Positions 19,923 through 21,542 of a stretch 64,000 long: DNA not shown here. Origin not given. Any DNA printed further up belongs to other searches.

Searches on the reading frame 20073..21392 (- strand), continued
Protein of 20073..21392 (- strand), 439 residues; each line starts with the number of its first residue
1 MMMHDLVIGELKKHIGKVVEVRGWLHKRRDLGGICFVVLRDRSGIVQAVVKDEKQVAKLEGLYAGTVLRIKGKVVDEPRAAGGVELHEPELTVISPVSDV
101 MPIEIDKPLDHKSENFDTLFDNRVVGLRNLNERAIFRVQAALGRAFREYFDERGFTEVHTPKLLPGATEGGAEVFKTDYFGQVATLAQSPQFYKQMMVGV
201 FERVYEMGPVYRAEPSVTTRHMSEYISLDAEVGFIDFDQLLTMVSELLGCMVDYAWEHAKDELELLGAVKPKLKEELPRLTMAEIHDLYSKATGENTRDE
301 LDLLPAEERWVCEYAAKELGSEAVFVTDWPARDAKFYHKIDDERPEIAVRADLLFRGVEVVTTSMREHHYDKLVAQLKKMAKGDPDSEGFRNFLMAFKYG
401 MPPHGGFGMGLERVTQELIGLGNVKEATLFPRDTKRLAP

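Call 84: search_protein_families(library=ncbifam, proteins=[L031:2983-4293:+, L043:1594-2898:+, L063:2956-4257:+], max_evalue=1e-40)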
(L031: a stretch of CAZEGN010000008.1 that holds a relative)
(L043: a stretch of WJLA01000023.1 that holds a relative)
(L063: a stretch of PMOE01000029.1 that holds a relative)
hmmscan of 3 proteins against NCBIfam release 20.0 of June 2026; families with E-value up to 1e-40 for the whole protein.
L031:2983-4293:+ (436 aa): 6 families
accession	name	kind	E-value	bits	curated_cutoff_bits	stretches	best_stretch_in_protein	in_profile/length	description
NF003483.0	PRK05159.1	equivalog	7.4e-136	453.5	353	1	3-436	3-438/438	aspartate--tRNA(Asn) ligase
TIGR00458.1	aspS_nondisc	equivalog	6.9e-107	358.1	368.4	1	12-436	8-428/428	aspartate--tRNA(Asn) ligase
TIGR00457.1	asnS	equivalog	6.1e-70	236.3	342.6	1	6-435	6-454/455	asparagine--tRNA ligase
NF003037.0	PRK03932.1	equivalog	6.2e-67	226.5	414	1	12-435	12-450/451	asparagine--tRNA ligase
NF001750.0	PRK00476.1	equivalog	3.7e-55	187.4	443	1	13-256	15-269/590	aspartate--tRNA ligase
TIGR00459.1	aspS_bact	equivalog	1.6e-50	172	373.85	1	7-254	6-262/586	aspartate--tRNA ligase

L043:1594-2898:+ (434 aa): 6 families
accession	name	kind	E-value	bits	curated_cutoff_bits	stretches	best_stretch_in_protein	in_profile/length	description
NF003483.0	PRK05159.1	equivalog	1.2e-142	475.9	353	1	1-434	3-438/438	aspartate--tRNA(Asn) ligase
TIGR00458.1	aspS_nondisc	equivalog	8.5e-109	364.3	368.4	1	14-434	12-428/428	aspartate--tRNA(Asn) ligase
NF003037.0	PRK03932.1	equivalog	2.8e-76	257.3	414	1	11-433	13-450/451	asparagine--tRNA ligase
TIGR00457.1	asnS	equivalog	3.4e-75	253.6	342.6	1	15-432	17-453/455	asparagine--tRNA ligase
NF001750.0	PRK00476.1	equivalog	1.6e-53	181.9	443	0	11-253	15-267/590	aspartate--tRNA ligase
TIGR00459.1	aspS_bact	equivalog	1.4e-51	175.6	373.85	0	11-262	13-263/586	aspartate--tRNA ligase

L063:2956-4257:+ (433 aa): 6 families
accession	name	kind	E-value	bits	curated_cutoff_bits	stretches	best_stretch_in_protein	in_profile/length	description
NF003483.0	PRK05159.1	equivalog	3.5e-163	543.6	353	1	3-433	3-438/438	aspartate--tRNA(Asn) ligase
TIGR00458.1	aspS_nondisc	equivalog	8.6e-114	380.8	368.4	1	13-433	9-428/428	aspartate--tRNA(Asn) ligase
NF003037.0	PRK03932.1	equivalog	1.9e-67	228.2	414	1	15-431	15-449/451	asparagine--tRNA ligase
TIGR00457.1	asnS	equivalog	4.2e-61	207.2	342.6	1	14-431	14-453/455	asparagine--tRNA ligase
NF001750.0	PRK00476.1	equivalog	3.8e-48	164.2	443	0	14-256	16-267/590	aspartate--tRNA ligase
TIGR00459.1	aspS_bact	equivalog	1.4e-44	152.5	373.85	0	10-260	9-263/586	aspartate--tRNA ligase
